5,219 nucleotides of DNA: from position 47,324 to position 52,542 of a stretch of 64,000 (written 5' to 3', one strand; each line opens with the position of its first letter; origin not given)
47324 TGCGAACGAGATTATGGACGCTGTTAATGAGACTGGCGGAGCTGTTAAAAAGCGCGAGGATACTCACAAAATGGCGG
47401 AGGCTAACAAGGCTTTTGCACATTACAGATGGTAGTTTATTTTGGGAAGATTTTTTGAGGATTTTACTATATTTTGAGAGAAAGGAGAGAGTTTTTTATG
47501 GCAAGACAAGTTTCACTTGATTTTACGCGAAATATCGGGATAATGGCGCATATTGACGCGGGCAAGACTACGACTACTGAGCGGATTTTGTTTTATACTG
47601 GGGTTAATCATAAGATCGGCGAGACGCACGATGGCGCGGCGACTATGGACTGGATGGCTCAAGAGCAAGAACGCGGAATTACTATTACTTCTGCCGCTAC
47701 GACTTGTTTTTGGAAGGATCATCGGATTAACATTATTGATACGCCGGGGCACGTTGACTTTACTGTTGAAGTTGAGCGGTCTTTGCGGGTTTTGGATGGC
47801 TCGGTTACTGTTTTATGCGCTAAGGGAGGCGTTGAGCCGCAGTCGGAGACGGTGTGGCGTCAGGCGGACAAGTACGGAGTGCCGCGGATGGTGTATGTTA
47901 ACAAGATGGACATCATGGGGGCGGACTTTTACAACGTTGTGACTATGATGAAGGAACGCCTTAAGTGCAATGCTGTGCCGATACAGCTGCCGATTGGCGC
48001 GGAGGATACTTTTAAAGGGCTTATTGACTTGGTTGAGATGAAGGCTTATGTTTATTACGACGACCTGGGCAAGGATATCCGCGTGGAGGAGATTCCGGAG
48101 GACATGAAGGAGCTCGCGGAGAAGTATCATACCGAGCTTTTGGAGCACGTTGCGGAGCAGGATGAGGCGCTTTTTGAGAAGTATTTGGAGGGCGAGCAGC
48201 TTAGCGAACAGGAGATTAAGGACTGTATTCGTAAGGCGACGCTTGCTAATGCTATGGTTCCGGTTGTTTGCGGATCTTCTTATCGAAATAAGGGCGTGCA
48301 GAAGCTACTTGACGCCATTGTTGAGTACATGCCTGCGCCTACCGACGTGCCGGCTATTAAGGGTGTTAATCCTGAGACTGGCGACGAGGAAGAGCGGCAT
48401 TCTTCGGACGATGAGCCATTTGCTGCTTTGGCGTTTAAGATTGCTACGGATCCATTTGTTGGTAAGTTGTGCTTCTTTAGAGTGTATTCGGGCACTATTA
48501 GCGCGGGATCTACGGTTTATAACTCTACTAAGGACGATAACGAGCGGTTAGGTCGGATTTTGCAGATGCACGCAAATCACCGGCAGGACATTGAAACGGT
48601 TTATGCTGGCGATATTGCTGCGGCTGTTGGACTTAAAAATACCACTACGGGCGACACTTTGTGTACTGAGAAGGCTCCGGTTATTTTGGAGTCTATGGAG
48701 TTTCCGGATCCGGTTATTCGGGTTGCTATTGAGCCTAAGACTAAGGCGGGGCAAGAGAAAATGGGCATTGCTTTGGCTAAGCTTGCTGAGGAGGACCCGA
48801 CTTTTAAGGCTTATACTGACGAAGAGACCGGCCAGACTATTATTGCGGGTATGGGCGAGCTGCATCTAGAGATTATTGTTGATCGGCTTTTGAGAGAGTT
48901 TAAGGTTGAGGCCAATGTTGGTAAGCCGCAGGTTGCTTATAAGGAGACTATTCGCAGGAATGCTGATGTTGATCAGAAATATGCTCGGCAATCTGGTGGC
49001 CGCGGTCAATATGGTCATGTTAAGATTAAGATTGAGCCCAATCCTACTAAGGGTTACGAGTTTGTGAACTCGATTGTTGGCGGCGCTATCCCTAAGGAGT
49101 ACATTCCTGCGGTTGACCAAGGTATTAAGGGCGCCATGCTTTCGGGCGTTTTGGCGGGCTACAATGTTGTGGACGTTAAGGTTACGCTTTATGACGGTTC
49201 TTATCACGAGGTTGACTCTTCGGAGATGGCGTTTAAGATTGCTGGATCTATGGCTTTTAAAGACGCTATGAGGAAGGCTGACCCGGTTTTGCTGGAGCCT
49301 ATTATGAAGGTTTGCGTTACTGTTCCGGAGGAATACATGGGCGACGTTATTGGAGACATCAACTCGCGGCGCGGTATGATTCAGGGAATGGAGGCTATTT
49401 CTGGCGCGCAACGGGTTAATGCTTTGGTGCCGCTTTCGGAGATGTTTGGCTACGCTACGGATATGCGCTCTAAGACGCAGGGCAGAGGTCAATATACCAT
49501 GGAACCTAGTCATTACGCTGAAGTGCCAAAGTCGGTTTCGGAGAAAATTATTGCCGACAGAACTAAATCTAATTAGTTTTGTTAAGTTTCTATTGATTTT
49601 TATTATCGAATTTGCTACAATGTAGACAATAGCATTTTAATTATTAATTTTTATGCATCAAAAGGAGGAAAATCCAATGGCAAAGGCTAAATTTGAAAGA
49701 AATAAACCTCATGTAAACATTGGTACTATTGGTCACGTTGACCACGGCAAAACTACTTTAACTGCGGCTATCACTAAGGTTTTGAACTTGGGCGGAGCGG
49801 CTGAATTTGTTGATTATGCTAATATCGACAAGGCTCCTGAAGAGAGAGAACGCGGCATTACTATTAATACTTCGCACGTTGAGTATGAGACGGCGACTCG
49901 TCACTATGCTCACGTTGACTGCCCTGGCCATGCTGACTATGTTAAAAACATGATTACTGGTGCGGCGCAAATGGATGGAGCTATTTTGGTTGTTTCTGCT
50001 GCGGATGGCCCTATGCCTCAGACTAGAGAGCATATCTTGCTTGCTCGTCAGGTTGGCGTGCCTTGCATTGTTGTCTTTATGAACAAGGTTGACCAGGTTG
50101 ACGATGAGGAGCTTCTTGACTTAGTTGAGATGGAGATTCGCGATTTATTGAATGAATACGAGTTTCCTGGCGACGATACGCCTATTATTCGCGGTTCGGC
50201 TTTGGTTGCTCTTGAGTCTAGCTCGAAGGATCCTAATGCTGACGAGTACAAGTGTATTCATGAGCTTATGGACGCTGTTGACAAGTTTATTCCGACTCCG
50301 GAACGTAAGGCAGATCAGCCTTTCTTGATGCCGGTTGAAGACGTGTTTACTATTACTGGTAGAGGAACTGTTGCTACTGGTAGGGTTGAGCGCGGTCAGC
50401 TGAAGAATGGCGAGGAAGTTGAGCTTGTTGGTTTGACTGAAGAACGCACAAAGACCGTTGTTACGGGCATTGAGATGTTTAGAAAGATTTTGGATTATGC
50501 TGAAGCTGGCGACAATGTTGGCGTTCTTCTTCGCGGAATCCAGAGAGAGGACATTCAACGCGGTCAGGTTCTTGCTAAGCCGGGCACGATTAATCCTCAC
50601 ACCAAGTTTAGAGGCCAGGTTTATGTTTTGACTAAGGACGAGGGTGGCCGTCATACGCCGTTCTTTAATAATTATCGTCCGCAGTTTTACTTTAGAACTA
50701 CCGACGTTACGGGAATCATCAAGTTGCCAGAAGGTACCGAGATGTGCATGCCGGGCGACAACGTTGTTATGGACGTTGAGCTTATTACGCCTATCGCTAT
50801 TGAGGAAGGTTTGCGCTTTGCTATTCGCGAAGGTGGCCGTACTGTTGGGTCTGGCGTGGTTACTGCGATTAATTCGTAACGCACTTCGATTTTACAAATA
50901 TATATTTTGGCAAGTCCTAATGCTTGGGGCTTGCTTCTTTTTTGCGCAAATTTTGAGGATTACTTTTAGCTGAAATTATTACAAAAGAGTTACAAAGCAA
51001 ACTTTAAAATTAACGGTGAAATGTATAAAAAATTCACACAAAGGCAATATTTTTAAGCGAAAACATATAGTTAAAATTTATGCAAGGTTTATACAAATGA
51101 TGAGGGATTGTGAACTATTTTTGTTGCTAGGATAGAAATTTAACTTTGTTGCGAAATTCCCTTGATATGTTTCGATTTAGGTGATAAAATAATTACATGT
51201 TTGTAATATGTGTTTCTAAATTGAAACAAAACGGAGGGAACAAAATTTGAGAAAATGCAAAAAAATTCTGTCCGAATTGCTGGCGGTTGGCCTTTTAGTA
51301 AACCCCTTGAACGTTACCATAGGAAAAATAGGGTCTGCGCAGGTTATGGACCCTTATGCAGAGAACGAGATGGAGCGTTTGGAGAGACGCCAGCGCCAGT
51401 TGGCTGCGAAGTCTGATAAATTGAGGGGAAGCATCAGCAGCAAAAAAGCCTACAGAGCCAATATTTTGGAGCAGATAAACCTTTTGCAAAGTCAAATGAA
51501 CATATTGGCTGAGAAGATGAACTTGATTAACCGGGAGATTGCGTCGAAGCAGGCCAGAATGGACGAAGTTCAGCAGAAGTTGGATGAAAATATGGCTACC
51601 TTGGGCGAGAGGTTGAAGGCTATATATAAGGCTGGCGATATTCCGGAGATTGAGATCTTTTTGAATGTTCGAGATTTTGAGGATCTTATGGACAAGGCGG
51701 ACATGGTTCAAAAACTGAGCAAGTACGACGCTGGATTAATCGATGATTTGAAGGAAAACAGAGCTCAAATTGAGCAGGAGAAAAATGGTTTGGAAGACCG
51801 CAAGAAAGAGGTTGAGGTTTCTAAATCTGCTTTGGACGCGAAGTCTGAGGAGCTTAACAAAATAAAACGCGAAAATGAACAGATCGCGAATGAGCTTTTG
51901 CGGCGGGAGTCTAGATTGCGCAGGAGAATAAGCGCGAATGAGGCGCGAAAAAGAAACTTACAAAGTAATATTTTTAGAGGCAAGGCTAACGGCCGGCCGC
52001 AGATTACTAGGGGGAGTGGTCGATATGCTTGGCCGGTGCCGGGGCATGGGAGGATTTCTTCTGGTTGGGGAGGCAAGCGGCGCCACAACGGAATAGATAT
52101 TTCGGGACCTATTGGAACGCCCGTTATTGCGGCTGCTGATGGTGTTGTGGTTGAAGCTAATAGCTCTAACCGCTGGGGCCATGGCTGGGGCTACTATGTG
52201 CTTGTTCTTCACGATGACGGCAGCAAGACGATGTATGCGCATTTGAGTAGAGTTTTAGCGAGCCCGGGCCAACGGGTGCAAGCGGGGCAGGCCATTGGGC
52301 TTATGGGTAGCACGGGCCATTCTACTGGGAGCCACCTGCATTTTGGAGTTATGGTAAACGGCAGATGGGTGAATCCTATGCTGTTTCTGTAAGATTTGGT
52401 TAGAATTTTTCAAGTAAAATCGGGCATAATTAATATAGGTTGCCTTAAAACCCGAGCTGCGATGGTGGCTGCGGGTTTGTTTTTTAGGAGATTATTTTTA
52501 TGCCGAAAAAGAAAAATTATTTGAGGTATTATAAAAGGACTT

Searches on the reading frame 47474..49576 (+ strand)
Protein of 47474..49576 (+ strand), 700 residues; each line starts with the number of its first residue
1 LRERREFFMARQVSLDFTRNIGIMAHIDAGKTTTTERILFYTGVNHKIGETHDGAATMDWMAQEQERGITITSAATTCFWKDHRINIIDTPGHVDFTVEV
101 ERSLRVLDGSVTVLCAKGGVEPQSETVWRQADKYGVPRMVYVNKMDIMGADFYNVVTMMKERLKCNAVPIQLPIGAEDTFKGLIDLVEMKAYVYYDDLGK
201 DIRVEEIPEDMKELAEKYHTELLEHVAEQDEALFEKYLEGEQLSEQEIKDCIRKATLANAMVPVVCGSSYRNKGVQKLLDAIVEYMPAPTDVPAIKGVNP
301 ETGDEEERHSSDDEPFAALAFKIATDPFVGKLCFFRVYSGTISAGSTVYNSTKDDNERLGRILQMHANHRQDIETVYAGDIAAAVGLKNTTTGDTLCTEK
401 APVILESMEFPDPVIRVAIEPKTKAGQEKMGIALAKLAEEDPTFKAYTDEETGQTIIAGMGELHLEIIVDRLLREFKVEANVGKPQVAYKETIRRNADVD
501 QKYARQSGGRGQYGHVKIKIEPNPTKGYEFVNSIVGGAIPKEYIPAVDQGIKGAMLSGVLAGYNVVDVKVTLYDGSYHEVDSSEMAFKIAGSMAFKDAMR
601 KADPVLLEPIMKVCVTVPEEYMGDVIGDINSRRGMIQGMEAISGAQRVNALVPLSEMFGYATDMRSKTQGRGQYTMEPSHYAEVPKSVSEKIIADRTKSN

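Call 47: search_protein_families(library=pfam, proteins=[window:47474-49576:+], max_evalue=0.001)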
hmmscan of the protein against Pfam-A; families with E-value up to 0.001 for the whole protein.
window:47474-49576:+ (700 aa): 7 families
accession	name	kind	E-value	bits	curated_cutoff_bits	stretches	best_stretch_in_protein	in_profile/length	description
PF00009.33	GTP_EFTU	-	1.9e-65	220.4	26.5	1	18-287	3-187/188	Elongation factor Tu GTP binding domain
PF03764.24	EFG_IV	-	9.1e-50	167.9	24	1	485-602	1-120/121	Elongation factor G, domain IV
PF14492.12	EFG_III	-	3.6e-33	113.9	27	1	410-484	1-75/75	Elongation Factor G, domain III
PF00679.30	EFG_C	-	2e-30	105.1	27.9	1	605-691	1-88/89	Elongation factor G C-terminus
PF22042.2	EF-G_D2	-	1.2e-17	64.2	27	1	315-398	1-83/84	Elongation factor G domain 2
PF03144.31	GTP_EFTU_D2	-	4.3e-17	62.8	30.3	1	330-397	1-73/73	Elongation factor Tu domain 2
PF16658.11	RF3_C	-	6.8e-06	26.4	40.1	1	421-498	17-94/132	Class II release factor RF3, C-terminal domain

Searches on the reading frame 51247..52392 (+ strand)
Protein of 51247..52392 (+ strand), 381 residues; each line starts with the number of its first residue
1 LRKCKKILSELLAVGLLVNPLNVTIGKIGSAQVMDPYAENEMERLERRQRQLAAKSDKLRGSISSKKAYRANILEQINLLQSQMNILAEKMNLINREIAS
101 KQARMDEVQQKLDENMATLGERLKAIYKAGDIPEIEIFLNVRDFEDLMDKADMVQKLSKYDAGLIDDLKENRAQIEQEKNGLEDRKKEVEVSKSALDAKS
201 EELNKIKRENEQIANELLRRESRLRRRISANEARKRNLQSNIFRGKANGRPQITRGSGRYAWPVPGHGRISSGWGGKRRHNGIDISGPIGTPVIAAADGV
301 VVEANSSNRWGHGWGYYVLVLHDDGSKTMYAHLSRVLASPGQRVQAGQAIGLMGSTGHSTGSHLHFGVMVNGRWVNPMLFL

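Call 14: search_protein_families(library=pfam, proteins=[window:51247-52392:+], max_evalue=0.00001)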
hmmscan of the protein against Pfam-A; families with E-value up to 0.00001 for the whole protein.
window:51247-52392:+ (381 aa): 2 families
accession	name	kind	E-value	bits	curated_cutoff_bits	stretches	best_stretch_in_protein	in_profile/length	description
PF01551.29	Peptidase_M23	-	4.1e-33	113.9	28.7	1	279-377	2-96/96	Peptidase family M23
PF24568.1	CC_PcsB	-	2.5e-06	27.7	27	1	106-177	2-74/75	Peptidoglycan hydrolase PcsB, coiled-coil domain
